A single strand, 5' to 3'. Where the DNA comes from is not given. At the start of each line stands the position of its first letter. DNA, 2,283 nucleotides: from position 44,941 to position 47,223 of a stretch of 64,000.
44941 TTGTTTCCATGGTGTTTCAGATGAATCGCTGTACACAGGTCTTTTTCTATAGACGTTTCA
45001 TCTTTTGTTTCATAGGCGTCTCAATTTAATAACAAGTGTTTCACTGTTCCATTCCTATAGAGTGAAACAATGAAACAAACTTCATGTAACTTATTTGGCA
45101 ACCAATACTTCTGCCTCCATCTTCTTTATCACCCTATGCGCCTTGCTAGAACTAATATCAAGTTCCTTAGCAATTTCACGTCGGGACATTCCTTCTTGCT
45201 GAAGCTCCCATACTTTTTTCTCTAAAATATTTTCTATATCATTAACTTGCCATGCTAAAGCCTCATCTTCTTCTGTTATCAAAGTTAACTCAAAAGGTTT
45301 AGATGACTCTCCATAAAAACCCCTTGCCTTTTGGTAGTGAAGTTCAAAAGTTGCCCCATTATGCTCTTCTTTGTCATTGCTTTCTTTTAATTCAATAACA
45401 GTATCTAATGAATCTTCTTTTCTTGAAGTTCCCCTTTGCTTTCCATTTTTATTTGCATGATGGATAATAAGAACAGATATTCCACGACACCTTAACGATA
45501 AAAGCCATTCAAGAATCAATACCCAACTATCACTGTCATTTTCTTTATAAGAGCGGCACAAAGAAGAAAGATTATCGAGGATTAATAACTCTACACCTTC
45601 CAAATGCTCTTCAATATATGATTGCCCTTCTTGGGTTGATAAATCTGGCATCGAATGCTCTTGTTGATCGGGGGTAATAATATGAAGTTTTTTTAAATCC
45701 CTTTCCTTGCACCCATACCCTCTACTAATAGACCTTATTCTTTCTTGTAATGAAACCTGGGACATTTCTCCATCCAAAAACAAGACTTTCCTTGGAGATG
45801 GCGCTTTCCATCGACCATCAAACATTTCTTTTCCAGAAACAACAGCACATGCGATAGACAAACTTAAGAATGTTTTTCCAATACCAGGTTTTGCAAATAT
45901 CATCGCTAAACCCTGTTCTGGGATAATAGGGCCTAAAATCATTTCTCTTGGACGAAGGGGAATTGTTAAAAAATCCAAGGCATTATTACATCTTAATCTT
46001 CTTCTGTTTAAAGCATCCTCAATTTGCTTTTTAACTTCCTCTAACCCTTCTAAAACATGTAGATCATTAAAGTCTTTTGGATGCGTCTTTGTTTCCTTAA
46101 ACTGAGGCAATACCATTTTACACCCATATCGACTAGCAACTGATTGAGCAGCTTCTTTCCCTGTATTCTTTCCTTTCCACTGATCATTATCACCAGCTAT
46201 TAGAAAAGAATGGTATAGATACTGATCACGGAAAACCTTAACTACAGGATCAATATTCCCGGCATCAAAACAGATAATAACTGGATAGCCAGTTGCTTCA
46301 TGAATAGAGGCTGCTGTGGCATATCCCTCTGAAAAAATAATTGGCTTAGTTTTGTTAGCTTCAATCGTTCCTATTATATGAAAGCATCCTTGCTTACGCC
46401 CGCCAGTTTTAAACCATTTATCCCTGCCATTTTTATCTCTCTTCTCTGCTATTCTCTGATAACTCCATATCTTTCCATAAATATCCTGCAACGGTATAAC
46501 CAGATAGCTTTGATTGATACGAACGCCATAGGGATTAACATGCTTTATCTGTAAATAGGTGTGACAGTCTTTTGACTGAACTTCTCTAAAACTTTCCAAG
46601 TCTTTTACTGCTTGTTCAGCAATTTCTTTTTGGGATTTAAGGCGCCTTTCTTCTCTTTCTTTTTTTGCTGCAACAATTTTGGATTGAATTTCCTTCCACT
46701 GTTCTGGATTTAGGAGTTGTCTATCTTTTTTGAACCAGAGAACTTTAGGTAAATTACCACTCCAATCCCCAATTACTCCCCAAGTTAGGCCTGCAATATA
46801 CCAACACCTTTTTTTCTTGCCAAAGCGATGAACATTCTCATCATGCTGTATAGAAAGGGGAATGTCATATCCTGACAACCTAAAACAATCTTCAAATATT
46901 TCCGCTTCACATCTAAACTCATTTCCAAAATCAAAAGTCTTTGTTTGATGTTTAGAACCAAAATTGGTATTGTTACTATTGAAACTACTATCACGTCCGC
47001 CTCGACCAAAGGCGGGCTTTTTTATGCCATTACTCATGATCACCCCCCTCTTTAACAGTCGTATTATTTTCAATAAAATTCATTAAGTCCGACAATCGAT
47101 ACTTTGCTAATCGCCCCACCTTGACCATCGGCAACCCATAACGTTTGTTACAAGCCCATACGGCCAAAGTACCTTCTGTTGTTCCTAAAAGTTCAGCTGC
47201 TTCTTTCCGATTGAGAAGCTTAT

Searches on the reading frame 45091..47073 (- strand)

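Call 70: search_protein_families(library=pfam, proteins=[window:45091-47073:-], max_evalue=0.001)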
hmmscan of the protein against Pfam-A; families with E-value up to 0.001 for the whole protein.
window:45091-47073:- (660 aa): 3 families
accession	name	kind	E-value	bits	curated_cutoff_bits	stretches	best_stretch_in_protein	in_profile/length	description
PF13481.12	AAA_25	-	2e-29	103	27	1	367-544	13-194/195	AAA domain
PF13362.12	Toprim_3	-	1.2e-08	35.7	27.2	1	246-343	3-93/95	Toprim domain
PF13412.12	HTH_24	-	7.2e-05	22.7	21.9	1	627-655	16-44/48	Winged helix-turn-helix DNA-binding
